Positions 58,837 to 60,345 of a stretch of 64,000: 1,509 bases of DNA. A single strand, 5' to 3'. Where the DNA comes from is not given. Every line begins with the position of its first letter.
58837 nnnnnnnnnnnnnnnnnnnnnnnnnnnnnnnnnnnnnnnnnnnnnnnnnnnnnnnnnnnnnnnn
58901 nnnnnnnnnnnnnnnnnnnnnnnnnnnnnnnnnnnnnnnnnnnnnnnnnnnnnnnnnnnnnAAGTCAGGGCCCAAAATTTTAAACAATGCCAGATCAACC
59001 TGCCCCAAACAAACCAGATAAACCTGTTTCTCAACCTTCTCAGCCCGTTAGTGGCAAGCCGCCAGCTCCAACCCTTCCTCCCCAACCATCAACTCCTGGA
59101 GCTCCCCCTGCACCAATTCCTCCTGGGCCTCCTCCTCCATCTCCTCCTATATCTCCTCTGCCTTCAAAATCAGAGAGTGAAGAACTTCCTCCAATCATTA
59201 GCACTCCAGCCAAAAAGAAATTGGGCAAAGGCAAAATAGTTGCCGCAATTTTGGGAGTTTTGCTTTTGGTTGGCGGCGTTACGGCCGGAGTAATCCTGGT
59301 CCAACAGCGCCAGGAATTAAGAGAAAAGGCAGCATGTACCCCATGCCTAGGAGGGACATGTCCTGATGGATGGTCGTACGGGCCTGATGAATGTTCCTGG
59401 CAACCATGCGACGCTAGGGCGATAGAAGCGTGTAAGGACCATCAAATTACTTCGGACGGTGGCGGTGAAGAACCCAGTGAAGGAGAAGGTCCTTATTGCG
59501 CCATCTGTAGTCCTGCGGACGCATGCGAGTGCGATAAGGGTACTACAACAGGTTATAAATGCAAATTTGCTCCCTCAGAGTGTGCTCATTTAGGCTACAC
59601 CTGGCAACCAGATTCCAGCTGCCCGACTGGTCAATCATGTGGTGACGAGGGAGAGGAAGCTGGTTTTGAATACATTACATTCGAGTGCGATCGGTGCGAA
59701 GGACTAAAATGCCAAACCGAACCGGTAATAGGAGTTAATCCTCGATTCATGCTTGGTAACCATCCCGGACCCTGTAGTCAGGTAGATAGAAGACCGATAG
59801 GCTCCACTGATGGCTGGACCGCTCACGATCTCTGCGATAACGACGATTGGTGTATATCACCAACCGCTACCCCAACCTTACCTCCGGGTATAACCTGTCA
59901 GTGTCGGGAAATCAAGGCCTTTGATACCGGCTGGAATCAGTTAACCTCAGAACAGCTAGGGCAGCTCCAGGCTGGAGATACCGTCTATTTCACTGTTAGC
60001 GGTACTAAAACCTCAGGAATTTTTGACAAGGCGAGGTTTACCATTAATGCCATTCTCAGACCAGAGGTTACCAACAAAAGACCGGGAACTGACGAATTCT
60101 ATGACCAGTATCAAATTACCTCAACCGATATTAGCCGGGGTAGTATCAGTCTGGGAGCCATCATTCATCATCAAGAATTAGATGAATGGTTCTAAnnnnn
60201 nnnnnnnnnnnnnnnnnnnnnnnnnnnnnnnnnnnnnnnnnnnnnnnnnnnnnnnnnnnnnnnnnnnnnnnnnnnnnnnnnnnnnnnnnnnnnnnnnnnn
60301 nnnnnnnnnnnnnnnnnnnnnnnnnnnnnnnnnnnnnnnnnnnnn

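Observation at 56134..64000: Candidate cell-surface/attachment module: PilN/PilO-like genes plus three membrane-anchored surface proteins, flanked by two GT-C glycosyltransferases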

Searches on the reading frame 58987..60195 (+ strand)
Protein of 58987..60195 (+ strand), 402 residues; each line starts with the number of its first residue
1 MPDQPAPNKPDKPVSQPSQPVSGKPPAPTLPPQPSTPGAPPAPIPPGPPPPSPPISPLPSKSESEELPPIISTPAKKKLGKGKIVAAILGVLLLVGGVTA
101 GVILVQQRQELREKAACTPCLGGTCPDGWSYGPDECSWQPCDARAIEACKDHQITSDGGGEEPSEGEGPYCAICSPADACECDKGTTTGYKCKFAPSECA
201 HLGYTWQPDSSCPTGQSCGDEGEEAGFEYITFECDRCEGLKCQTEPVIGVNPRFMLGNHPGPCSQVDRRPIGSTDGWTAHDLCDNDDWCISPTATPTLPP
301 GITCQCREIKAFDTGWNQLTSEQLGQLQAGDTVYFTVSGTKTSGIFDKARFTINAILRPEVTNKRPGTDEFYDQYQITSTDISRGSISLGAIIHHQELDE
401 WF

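Call 4: search_protein_families(library=pfam, proteins=[window:58987-60195:+], max_evalue=0.1)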
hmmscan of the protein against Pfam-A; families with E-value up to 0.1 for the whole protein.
window:58987-60195:+ (402 aa): 0 families

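Call 8: search_protein_families(library=ncbifam, proteins=[window:58987-60195:+], max_evalue=0.1)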
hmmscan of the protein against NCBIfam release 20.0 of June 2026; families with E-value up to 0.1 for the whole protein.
window:58987-60195:+ (402 aa): 1 family
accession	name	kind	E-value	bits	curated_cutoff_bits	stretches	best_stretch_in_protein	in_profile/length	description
NF033761.1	gliding_GltJ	equivalog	6.2e-05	22.3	450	1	7-117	299-406/671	adventurous gliding motility protein GltJ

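Call 11: find_homologous_proteins(query=window:58987-60195:+, max_evalue=0.001)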
Query window:58987-60195:+ (402 aa): 60 proteins with E <= 0.001 among 7037 candidates.
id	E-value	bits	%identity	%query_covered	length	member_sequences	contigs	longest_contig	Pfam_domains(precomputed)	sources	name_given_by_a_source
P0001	5.0e-227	773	100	81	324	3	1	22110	-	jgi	-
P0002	1.6e-44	171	60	25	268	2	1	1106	-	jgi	jgi:hypothetical protein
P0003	1.1e-38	152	48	22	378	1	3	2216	-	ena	-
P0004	1.8e-37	148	54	24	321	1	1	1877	-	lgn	-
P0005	1.0e-36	145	43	32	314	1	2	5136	-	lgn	-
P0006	1.4e-36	145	50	25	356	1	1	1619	-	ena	-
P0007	2.7e-36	144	33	87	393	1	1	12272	-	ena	-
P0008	4.4e-36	143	48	26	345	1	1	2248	-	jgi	jgi:hypothetical protein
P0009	5.3e-36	143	53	25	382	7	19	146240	-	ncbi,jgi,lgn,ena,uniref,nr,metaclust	ncbi:hypothetical protein A2715_03360 [Candidatus Woesebacteria bacterium RIFCSPHIGHO2_01_FULL_39_32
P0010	6.5e-36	143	50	25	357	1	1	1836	-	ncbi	-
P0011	3.7e-35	140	52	28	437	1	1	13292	-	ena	-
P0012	6.0e-35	140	52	26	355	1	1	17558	-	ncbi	ncbi:MAG: hypothetical protein ACC618_00545 [Patescibacteria group bacterium]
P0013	6.7e-35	139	49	25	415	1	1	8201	-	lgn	-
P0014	1.3e-34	138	48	23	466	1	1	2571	-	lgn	-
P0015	1.1e-33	136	31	96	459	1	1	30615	-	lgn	-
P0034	2.8e-29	121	38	30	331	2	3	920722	-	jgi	jgi:hypothetical protein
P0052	5.0e-24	104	49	27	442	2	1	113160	-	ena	-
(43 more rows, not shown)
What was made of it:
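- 58987..60195 (+): Cys402: Pro-rich (probably cytoplasmic) tail, conserved TM helix, hypervariable Cys-rich region, conserved C-terminal Ig-like domain ending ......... About 60 homologues; every source name given is Woesebacteria, Microgenomates or Patescibacteria (call 11).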

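Call 12: find_encoding_contigs(protein=P0009, flank=10000, max_places=2)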
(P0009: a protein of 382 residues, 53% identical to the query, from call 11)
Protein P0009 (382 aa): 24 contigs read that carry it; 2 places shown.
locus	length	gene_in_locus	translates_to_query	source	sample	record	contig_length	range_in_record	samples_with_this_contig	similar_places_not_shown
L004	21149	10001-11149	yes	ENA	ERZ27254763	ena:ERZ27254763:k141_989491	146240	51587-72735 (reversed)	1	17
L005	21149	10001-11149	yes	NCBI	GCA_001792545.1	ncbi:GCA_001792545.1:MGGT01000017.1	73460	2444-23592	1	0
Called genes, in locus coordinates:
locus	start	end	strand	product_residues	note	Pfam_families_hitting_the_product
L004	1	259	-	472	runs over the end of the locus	PF00009:GTP_EFTU, PF01926:MMR_HSR1, PF09439:SRPRB (weak), PF22042:EF-G_D2, PF11987:IF-2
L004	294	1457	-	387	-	PF08529:NusA_N, PF13184:KH_NusA_1st, PF26594:KH_NusA_2nd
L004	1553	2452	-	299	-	PF00226:DnaJ, PF01556:DnaJ_C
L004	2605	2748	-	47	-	-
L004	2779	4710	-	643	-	PF00012:HSP70, PF06723:MreB_Mbl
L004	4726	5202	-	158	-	PF01025:GrpE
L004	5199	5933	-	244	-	PF03444:WHD_HrcA (weak), PF01628:HrcA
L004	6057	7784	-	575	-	PF03023:MurJ, PF13440:Polysacc_synt_3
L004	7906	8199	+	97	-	PF01649:Ribosomal_S20p (weak)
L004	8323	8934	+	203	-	PF05137:PilN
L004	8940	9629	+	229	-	-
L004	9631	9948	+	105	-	-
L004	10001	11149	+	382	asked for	-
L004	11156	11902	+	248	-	PF07705:CARDB (weak)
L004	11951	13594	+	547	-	-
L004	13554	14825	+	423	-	PF13231:PMT_2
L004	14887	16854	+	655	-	PF10060:DUF2298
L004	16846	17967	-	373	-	PF03816:LytR_cpsA_psr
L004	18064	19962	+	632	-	PF00580:UvrD-helicase, PF13245:AAA_19, PF13361:UvrD_C, PF13538:UvrD_C_2 (weak)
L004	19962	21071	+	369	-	PF02388:FemAB, PF13480:Acetyltransf_6, PF02388:FemAB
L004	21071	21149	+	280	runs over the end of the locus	PF02388:FemAB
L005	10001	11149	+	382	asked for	-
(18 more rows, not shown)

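Call 13: find_encoding_contigs(protein=P0034, flank=10000, max_places=2)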
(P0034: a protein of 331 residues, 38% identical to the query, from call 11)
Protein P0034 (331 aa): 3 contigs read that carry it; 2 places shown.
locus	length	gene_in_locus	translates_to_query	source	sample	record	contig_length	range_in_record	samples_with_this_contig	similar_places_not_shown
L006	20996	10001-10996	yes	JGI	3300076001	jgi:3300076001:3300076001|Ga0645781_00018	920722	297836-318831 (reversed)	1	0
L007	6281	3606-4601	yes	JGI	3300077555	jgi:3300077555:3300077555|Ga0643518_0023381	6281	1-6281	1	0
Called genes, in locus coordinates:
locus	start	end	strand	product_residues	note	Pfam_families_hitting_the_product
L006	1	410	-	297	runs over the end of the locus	PF00226:DnaJ, PF01556:DnaJ_C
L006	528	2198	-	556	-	PF17871:AAA_lid_9, PF00158:Sigma54_activat (faint), PF00004:AAA, PF07724:AAA_2, PF07728:AAA_5, PF13401:AAA_22 (weak), PF10431:ClpB_D2-small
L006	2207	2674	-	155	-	PF23569:NBD_SMAX1, PF13191:AAA_16 (weak), PF00004:AAA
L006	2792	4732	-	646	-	PF00012:HSP70, PF06723:MreB_Mbl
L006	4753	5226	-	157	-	PF01025:GrpE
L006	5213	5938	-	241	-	PF01628:HrcA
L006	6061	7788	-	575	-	PF03023:MurJ, PF13440:Polysacc_synt_3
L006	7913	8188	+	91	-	PF01649:Ribosomal_S20p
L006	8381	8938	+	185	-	PF05137:PilN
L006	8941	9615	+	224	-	-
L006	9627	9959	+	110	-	-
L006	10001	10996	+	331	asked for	-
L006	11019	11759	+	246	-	-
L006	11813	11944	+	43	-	-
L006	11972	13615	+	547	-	PF13231:PMT_2, PF02366:PMT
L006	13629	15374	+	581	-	PF02366:PMT, PF13231:PMT_2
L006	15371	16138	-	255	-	PF13489:Methyltransf_23, PF08241:Methyltransf_11, PF08242:Methyltransf_12, PF13649:Methyltransf_25, PF13847:Methyltransf_31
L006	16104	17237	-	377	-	PF13439:Glyco_transf_4, PF13579:Glyco_trans_4_4 (weak), PF00534:Glycos_transf_1, PF13692:Glyco_trans_1_4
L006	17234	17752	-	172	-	-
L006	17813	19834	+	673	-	PF10060:DUF2298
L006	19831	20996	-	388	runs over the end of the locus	PF03816:LytR_cpsA_psr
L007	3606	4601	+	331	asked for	-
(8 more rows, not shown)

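Call 14: find_encoding_contigs(protein=P0052, flank=10000, max_places=2)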
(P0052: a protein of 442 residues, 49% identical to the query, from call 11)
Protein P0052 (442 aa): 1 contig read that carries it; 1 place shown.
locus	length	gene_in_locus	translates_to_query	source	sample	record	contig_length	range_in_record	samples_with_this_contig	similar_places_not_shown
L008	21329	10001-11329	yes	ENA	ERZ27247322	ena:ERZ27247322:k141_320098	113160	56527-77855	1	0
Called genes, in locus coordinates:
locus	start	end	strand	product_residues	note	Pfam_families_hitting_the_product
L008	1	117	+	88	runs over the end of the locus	PF15919:HicB_lk_antitox (weak)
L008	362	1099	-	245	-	-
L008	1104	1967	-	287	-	PF00226:DnaJ, PF01556:DnaJ_C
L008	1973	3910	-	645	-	PF00012:HSP70, PF06723:MreB_Mbl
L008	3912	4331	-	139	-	PF01025:GrpE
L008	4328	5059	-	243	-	PF01628:HrcA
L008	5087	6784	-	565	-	PF03023:MurJ, PF13440:Polysacc_synt_3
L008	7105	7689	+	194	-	PF05137:PilN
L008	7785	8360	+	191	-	-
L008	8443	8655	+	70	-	-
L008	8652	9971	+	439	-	PF00041:fn3 (faint), PF16656:Pur_ac_phosph_N (weak), PF19077:Big_13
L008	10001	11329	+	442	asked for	-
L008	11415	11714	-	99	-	-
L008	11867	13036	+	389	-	-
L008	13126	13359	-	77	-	-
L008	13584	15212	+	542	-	-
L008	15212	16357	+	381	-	-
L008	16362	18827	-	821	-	PF02366:PMT, PF13231:PMT_2, PF16192:PMT_4TMC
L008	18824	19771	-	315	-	PF03816:LytR_cpsA_psr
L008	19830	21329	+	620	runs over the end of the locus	PF00580:UvrD-helicase, PF13245:AAA_19, PF13361:UvrD_C, PF13538:UvrD_C_2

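Call 36: search_protein_families(library=pfam, proteins=[L006:17234-17752:-, L004:11951-13594:+, L008:13584-15212:+, L008:15212-16357:+, L004:11156-11902:+, L008:11867-13036:+, L006:11972-13615:+, L006:13629-15374:+, L004:14887-16854:+, L008:16362-18827:-], max_evalue=0.01)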
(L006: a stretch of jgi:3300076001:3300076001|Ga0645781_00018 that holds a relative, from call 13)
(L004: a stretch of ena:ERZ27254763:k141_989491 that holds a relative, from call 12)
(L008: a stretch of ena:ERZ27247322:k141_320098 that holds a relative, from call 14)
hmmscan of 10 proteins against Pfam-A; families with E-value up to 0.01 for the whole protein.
L006:17234-17752:- (172 aa): 2 families
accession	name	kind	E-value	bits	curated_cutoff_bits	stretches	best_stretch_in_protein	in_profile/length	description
PF13419.12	HAD_2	-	0.00016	22.3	23.8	0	49-136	62-150/178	Haloacid dehalogenase-like hydrolase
PF24694.1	LNS2_PITM1-3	-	0.0016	18.9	27.7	1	70-135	27-90/124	PITM 1-3, LNS2 domain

L004:11951-13594:+ (547 aa): 0 families

L008:13584-15212:+ (542 aa): 0 families

L008:15212-16357:+ (381 aa): 0 families

L004:11156-11902:+ (248 aa): 1 family
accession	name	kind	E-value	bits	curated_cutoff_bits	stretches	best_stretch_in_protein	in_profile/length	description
PF07705.17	CARDB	-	1.4e-05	25.6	22.7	1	66-113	24-71/101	CARDB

L008:11867-13036:+ (389 aa): 0 families

L006:11972-13615:+ (547 aa): 3 families
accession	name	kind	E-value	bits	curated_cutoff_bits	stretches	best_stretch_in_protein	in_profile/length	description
PF02366.24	PMT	-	1.4e-12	48.1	22.7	1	87-219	83-228/245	Dolichyl-phosphate-mannose-protein mannosyltransferase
PF13231.12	PMT_2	-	7.6e-12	46.2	26.1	1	89-221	24-154/160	Dolichyl-phosphate-mannose-protein mannosyltransferase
PF23002.2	PIN-like_DDX60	-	0.0074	16.1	27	0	326-398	120-192/225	ATP-dependent RNA helicase DDX60, PIN-like domain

L006:13629-15374:+ (581 aa): 2 families
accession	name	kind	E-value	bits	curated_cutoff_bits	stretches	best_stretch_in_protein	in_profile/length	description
PF13231.12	PMT_2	-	6.6e-11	43.1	26.1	1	96-232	22-151/160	Dolichyl-phosphate-mannose-protein mannosyltransferase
PF02366.24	PMT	-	4.1e-09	36.8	22.7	1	94-235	81-228/245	Dolichyl-phosphate-mannose-protein mannosyltransferase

L004:14887-16854:+ (655 aa): 1 family
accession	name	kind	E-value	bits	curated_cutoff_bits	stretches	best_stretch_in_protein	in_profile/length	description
PF10060.15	DUF2298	-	1.9e-97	327.7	27.8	2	32-402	2-385/488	Uncharacterized membrane protein (DUF2298)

L008:16362-18827:- (821 aa): 4 families
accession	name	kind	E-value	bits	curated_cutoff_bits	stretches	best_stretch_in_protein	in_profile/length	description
PF16192.10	PMT_4TMC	-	9e-21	74.7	32.4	1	653-820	3-202/202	C-terminal four TMM region of protein-O-mannosyltransferase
PF02366.24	PMT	-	2.6e-13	50.6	22.7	1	438-648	2-243/245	Dolichyl-phosphate-mannose-protein mannosyltransferase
PF13231.12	PMT_2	-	4.8e-11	43.5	26.1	1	495-630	2-145/160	Dolichyl-phosphate-mannose-protein mannosyltransferase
PF09594.16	GT87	-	0.0041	17.3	25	1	57-297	1-222/237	Glycosyltransferase family 87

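Call 49: predict_structure(alignment_id=A3)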
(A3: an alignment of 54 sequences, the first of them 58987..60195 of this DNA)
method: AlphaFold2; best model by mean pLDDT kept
length: 402 residues; sequences in the alignment: 54
mean_pLDDT: 61.0   pTM: 0.37
mean pLDDT of the five models: 61.0, 60.2, 59.3, 58.6, 58.2
residues with pLDDT >= 90: 100; 70-90: 33; 50-70: 91; < 50: 178
segments of 3 or more residues with pLDDT < 50: 63-67, 117-120, 123-275, 277-279
pLDDT, mean of each block of 10 residues (from residue 1): 50 51 58 63 72 61 48 51 63 74 62 51 46 45 44 38 37 31 32 36 39 43 42 40 37 38 40 47 55 72 93 98 96 98 97 98 98 98 93 97 95
secondary structure, 60 per line:
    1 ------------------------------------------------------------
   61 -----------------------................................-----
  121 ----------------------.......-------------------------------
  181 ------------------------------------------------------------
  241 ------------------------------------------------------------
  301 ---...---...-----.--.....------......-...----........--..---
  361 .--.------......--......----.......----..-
elements in order: H84-115 H143-149 E304-306 E310-312 H321-325 E332-337 E339-341 E346-353 E371-376 H379-384 E389-395

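Call 53: fold_search(model_id=the predicted structure, library=pdb)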
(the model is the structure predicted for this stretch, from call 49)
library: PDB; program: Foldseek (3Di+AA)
matches with E <= 10: 1066; with E <= 0.001: 0
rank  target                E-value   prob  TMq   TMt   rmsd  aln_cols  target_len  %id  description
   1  2jhs                  3.9e-02  0.87  0.16  0.38   7.7       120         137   12  CRYSTAL STRUCTURE OF RHOGDI K135H,K138H,K141H MUTANT (released 2007-05-08)
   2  3pdd                  6.5e-02  1.00  0.14  0.29   2.2        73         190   10  Structures of Clostridium thermocellum CbhA fibronectin(III)-like modules (released 2011-11-23)
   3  7ey1_A                8.7e-02  0.11  0.08  0.05  18.8       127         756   11  Bifunctional xylosidase/glucosidase LXYL with intermediate substrate xylose (released 2022-06-01)
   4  1hh4_E                9.7e-02  0.72  0.17  0.32   8.3       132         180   12  Rac1-RhoGDI complex involved in NADPH oxidase activation (released 2001-08-28)
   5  2jhz_A                1.0e-01  0.57  0.15  0.34   8.4       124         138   11  CRYSTAL STRUCTURE OF RHOGDI E155S, E157S MUTANT (released 2007-05-08)
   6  3pe9_A                1.2e-01  1.00  0.15  0.57   2.2        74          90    9  Structures of Clostridium thermocellum CbhA fibronectin(III)-like modules (released 2011-11-23)
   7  6jbs_B                1.3e-01  0.10  0.08  0.05  18.8       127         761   11  Bifunctional xylosidase/glucosidase LXYL (released 2020-02-12)
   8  8dl0_A                1.5e-01  0.63  0.13  0.14   5.8       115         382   10  CryoEM structure of the nucleotide-free and open channel A.aeolicus WzmWzt transporter (released 2022-09-21)
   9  7umo_D                1.5e-01  0.57  0.16  0.31   6.4       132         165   12  Structure of Unc119-inhibitor complex. (released 2023-07-26)
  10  3lqz_A                1.5e-01  0.54  0.13  0.24   8.8       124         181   14  Crystal Structure of HLA-DP2 (released 2010-04-14)
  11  1ft0_A                1.7e-01  0.51  0.16  0.38   7.4       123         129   12  CRYSTAL STRUCTURE OF TRUNCATED HUMAN RHOGDI K113A MUTANT (released 2001-05-02)
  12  7ok7_H                1.8e-01  0.47  0.16  0.30   6.9       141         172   13  Crystal structure of the UNC119B ARL3 complex (released 2021-06-09)
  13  3qiu_A                1.8e-01  0.41  0.12  0.23   8.8       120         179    9  Crystal structure of the 226 TCR in complex with MCC/I-Ek (released 2011-04-27)
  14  8b6l_N                1.9e-01  0.82  0.17  0.16   5.3       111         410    8  Subtomogram average of the human Sec61-TRAP-OSTA-translocon (released 2022-12-07)
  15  8dky_A                1.9e-01  0.75  0.16  0.38   6.1       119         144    8  Crystal structure of the Aquifex aeolicus Wzt Carbohydrate Binding Domain bound to 3-O-methyl-D-mannose (released 2022-09-21)
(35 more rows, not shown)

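Call 62: search_protein_families(library=ncbifam, proteins=[L004:11156-11902:+], max_evalue=1)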
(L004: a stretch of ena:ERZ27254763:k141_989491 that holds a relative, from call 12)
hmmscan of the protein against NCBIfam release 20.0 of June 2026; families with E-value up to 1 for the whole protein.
L004:11156-11902:+ (248 aa): 1 family
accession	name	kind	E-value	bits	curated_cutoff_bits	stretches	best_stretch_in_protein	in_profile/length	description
NF047839.1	PspM_Rv2743c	equivalog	0.04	13.8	80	1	10-49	43-82/220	phage shock envelope stress response protein PspM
